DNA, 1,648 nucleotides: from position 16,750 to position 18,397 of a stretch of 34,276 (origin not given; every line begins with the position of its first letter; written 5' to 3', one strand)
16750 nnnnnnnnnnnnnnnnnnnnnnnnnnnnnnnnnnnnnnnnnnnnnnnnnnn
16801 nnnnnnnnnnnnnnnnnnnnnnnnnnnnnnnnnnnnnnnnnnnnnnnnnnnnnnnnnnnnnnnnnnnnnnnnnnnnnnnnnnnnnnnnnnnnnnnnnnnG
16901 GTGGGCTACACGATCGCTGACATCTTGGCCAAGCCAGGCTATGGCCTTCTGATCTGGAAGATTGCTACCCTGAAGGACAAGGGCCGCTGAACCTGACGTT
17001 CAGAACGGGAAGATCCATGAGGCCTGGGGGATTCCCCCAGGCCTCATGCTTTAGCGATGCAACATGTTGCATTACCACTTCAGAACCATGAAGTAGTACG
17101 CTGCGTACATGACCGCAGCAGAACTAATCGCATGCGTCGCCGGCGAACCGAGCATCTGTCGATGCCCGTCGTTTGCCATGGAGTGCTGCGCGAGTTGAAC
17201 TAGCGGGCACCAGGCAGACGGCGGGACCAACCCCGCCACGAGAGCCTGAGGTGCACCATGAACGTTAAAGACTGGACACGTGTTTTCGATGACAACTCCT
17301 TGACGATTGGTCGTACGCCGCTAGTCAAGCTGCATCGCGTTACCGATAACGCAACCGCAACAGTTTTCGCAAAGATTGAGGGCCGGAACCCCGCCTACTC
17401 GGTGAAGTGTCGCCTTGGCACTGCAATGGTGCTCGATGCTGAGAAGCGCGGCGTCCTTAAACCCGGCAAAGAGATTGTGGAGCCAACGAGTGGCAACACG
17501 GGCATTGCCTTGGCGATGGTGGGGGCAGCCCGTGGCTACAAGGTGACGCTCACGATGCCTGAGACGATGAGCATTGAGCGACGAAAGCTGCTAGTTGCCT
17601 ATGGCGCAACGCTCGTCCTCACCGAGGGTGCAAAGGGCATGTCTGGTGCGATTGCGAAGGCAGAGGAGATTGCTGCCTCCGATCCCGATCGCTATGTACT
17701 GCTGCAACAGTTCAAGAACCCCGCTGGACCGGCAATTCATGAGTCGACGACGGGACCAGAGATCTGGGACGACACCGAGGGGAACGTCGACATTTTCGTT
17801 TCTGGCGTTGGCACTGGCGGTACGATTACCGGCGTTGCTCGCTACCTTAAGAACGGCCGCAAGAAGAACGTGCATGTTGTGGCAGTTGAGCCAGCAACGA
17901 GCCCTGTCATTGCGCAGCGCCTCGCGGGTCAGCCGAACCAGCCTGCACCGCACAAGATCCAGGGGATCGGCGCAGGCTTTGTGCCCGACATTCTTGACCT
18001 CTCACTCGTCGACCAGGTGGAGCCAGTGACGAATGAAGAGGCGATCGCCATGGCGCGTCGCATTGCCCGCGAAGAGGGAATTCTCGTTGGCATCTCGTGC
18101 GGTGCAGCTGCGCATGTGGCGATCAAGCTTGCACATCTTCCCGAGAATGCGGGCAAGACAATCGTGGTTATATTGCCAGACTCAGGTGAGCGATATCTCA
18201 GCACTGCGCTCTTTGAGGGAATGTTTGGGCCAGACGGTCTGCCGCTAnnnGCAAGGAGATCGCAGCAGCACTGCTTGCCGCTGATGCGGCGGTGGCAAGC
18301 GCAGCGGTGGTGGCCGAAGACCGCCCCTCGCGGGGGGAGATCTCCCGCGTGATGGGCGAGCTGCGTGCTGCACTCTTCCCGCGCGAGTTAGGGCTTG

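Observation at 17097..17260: Polycysteine mini-ORF (leaderless?) upstream of cysK-cysE, with a helix able to sequester the cysK Shine-Dalgarno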

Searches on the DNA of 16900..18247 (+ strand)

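Call 3: search_rna_families(source=window, start=16900, end=17400, threshold=evalue, max_evalue=10)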
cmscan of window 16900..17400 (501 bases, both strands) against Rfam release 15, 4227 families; matches with E-value up to 10: 8.
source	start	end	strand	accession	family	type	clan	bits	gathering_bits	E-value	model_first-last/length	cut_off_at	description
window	17018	17046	+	RF03968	mir-8934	Gene; miRNA;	-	20.1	100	1.8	1-88/88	no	mir-8934 microRNA precursor family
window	16995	17053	+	RF02231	sX12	Gene; sRNA;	-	19.8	106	0.37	1-78/78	no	Xanthomonas sRNA sX12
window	17010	17046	+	RF02273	FsrA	Gene;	-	18.5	80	0.21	45-83/83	no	FsrA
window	17221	17304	-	RF02137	HOXA11-AS1_1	Gene; lncRNA;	-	16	50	1.7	1-96/96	no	HOXA11 antisense RNA 1 conserved region 1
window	17163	17227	+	RF00798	mir-49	Gene; miRNA;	-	14.4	60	6.7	1-74/74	no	mir-49 microRNA precursor family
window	17311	17375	+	RF02855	Ysr251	Gene; antisense;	-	13.9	100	0.25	119-188/194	no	Yersinia sRNA 251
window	17019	17045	-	RF02056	STnc390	Gene; sRNA;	-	13.1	50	8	25-51/60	no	Salmonella sRNA STnc390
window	16984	17008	+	RF01843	neisseria_FSE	Cis-reg; frameshift_element;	-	13.1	50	8.9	1-40/40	no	neiserria ribosomal frameshift element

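Call 66: search_rna_families(sources=[L001, L161, L168], threshold=evalue, max_evalue=0.1)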
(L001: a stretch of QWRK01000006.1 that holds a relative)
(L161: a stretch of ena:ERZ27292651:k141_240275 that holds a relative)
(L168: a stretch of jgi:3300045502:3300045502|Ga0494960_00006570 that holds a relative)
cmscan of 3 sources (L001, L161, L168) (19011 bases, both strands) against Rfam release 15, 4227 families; matches with E-value up to 0.1: 0.
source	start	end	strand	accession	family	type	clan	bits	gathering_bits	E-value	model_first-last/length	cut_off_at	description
